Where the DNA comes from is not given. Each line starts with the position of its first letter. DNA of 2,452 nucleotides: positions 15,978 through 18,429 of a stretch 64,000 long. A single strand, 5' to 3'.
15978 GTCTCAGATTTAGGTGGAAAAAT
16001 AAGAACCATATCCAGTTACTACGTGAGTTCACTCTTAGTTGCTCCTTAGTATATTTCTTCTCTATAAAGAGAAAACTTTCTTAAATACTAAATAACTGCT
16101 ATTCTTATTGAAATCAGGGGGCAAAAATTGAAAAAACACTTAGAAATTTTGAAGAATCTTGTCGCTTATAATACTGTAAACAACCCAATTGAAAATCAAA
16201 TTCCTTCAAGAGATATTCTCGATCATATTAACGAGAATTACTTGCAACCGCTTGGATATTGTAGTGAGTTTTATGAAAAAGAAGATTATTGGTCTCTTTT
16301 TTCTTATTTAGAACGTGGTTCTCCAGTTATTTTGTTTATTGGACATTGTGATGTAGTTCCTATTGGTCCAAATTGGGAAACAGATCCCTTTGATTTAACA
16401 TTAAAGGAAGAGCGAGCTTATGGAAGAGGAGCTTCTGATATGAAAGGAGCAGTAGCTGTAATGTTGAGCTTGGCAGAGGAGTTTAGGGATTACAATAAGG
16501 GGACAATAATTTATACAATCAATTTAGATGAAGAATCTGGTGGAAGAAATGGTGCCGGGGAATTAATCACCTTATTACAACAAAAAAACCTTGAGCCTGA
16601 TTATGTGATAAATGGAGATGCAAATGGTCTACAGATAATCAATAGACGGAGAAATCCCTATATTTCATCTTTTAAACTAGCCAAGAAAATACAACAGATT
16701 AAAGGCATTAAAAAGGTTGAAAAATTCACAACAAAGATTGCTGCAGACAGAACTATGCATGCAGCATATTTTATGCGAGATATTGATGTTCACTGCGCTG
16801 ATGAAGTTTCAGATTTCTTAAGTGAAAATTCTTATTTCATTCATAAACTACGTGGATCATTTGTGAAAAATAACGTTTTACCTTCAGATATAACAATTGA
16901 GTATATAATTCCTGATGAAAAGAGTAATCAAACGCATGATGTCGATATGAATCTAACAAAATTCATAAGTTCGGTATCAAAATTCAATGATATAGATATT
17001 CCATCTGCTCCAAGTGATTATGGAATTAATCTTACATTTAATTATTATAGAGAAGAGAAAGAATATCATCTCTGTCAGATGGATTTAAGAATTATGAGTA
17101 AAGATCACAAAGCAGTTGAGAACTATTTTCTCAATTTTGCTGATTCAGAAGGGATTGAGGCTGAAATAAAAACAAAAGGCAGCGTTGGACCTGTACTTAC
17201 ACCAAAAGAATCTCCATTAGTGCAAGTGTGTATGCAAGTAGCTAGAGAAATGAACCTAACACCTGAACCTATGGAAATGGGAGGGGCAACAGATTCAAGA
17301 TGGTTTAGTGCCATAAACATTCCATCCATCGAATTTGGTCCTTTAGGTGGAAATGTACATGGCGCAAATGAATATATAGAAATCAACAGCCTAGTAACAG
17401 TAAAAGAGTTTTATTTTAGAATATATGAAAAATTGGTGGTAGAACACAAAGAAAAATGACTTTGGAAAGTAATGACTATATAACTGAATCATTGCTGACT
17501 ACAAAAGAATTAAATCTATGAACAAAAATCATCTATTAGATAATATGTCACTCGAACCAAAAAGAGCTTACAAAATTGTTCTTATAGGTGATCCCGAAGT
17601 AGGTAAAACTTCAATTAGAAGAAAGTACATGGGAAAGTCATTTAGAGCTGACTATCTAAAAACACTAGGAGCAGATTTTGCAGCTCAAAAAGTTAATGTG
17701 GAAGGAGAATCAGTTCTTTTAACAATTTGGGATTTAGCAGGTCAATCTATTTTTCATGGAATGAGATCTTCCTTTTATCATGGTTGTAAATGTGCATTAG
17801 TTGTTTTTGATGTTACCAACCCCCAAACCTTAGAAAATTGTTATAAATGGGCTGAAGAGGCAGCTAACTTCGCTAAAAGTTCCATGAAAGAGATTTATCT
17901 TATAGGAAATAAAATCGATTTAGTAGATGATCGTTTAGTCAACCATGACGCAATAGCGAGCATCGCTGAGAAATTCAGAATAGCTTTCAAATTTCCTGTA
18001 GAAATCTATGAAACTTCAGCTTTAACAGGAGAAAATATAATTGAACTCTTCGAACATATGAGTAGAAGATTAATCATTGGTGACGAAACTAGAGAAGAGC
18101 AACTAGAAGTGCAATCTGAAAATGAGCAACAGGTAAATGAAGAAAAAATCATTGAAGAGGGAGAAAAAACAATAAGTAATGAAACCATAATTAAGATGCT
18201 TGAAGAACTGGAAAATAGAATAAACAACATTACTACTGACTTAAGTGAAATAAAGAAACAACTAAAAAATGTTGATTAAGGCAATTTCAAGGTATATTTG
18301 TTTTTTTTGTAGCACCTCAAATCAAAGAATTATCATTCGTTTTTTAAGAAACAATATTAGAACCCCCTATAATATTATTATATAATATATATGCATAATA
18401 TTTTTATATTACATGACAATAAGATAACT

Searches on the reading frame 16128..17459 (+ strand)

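Call 34: search_protein_families(library=pfam, proteins=[window:16128-17459:+], max_evalue=0.001)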
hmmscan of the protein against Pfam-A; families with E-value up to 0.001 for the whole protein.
window:16128-17459:+ (443 aa): 2 families
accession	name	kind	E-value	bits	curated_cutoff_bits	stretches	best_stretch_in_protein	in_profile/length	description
PF01546.33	Peptidase_M20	-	9.2e-35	120.8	24.6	1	69-434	1-205/206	Peptidase family M20/M25/M40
PF04389.22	Peptidase_M28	-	0.00011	22.4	21.3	1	66-167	13-96/193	Peptidase family M28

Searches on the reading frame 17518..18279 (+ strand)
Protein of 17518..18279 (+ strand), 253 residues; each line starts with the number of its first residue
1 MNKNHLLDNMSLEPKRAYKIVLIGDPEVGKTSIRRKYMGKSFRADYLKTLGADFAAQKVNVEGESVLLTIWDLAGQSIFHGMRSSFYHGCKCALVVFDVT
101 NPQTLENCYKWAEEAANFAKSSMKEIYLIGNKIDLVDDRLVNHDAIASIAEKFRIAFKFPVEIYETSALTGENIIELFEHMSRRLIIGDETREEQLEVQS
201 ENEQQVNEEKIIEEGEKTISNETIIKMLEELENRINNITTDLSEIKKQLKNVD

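Call 34: search_protein_families(library=pfam, proteins=[window:17518-18279:+], max_evalue=0.001)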
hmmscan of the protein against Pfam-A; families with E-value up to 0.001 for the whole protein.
window:17518-18279:+ (253 aa): 7 families
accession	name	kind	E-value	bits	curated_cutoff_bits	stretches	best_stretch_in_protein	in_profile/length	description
PF00071.28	Ras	-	1e-41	142.7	21.6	1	19-185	1-160/162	Ras family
PF08477.19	Roc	-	3.9e-28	98.5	27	1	19-134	1-119/119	Ras of Complex, Roc, domain of DAPkinase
PF00025.27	Arf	-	1.6e-12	47.7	22.3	1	10-183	8-172/174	ADP-ribosylation factor family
PF00009.33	GTP_EFTU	-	6.1e-07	29.6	26.5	1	55-183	58-184/188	Elongation factor Tu GTP binding domain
PF04670.18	Gtr1_RagA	-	1.7e-06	28.1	22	1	19-191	1-182/232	Gtr1/RagA G protein conserved region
PF01926.29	MMR_HSR1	-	1.3e-05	25.7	21.9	1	19-131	1-112/113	50S ribosome-binding GTPase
PF10662.15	PduV-EutP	-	0.00024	21.4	21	0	19-182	3-142/143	Ethanolamine utilisation - propanediol utilisation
